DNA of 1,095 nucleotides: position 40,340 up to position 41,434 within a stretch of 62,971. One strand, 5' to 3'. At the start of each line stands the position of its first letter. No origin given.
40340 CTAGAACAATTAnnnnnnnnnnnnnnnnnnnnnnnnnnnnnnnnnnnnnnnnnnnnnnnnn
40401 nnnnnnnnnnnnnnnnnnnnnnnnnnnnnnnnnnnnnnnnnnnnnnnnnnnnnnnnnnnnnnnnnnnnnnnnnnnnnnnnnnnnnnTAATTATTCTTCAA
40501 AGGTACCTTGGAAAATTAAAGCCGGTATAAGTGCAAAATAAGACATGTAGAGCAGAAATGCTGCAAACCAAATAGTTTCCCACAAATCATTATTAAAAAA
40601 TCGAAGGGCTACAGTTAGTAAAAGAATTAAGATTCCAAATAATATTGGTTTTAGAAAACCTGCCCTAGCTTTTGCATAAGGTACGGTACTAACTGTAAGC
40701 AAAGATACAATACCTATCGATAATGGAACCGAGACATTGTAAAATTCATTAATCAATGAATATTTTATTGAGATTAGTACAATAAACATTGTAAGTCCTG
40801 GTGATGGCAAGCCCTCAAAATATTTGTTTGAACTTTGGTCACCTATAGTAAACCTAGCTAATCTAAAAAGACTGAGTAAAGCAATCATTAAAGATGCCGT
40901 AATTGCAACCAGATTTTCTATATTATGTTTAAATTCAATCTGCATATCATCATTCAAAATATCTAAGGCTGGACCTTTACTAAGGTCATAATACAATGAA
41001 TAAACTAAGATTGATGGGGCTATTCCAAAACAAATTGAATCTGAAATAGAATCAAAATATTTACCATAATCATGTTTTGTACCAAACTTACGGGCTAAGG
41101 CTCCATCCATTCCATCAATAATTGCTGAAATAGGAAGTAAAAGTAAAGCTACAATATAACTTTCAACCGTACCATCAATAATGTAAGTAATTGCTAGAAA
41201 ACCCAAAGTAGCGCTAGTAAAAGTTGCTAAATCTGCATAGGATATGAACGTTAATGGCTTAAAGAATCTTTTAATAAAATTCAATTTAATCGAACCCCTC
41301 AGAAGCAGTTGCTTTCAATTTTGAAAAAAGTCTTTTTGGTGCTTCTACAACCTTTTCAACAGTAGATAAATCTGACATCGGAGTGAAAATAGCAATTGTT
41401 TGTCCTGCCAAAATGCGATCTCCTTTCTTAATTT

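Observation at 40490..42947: Archaeosortase A fused in-frame to archaetidylserine decarboxylase, with a PssA-like synthase 1 nt downstream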

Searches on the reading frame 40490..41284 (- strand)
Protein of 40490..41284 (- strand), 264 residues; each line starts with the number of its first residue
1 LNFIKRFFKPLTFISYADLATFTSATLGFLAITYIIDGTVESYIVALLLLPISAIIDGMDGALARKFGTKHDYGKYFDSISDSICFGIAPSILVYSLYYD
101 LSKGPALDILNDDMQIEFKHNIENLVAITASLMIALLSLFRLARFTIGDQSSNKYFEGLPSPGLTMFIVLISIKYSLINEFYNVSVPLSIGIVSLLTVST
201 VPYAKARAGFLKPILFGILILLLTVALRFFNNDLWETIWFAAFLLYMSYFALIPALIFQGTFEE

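Call 3: search_protein_families(library=pfam, proteins=[window:40490-41284:-], max_evalue=0.1)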
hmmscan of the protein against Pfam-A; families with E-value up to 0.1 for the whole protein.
window:40490-41284:- (264 aa): 1 family
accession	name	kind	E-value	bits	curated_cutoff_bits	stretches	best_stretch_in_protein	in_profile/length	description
PF01066.26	CDP-OH_P_transf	-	2.1e-12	48.1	22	1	17-173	4-135/152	CDP-alcohol phosphatidyltransferase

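Call 4: search_protein_families(library=ncbifam, proteins=[window:40490-41284:-], max_evalue=0.1)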
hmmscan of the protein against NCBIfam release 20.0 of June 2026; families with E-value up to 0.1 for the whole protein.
window:40490-41284:- (264 aa): 16 families
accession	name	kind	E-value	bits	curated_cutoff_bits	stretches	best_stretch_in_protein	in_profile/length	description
NF038087.1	arch_ser_synth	exception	1.2e-26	93.6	240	1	12-247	2-214/216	archaetidylserine synthase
TIGR00473.1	pssA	equivalog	1.3e-23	83.8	107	2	22-102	2-79/153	CDP-diacylglycerol--serine O-phosphatidyltransferase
TIGR04217.1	archae_ser_T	exception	1.3e-22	80.6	200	2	15-98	8-87/221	archaetidylserine synthase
NF038086.1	anchor_synt_A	exception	5.6e-19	68.8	200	1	14-222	7-190/222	protein sorting system archaetidylserine synthase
NF040950.1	archin_ph_syn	equivalog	1.5e-09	38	180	1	16-84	25-91/191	archaetidylinositol phosphate synthase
NF045885.1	PhCholSynBorr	equivalog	4.8e-06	26.6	400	1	24-96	19-92/234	phosphatidylcholine synthase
NF045886.1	PhCholSynLeg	equivalog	1.1e-05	25.1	440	1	18-95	18-98/250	phosphatidylcholine synthase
NF041135.1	IPPtranDIPPsyn_Thcocales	equivalog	1.6e-05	24.1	580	1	21-96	256-327/419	bifunctional L-myo-inositol-1-phosphate cytidylyltransferase/CDP-L-myo-inositol myo-inositolphosphotransferase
NF045887.1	PhCholSynPs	equivalog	1.8e-05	24.5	300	1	21-99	19-97/235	phosphatidylcholine synthase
TIGR00560.1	pgsA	equivalog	7.5e-05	23.3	109.1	1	41-101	31-88/183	CDP-diacylglycerol--glycerol-3-phosphate 3-phosphatidyltransferase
NF008090.0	PRK10832.1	equivalog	0.00017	21.7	304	1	20-97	10-85/182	CDP-diacylglycerol--glycerol-3-phosphate 3-phosphatidyltransferase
NF045883.1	PIPSynth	equivalog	0.00065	19.4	170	1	43-87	49-93/197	phosphatidylinositol phosphate synthase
NF053678.1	ClpnSynClsA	equivalog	0.0019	18.4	240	1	41-84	28-71/180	cardiolipin synthase ClsA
NF045888.1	PhCholSynBrdy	equivalog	0.022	14.2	400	1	27-73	30-76/243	phosphatidylcholine synthase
NF046025.1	HisPtaseChptCaul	equivalog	0.065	12.7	225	0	106-143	26-63/204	histidine phosphotransferase ChpT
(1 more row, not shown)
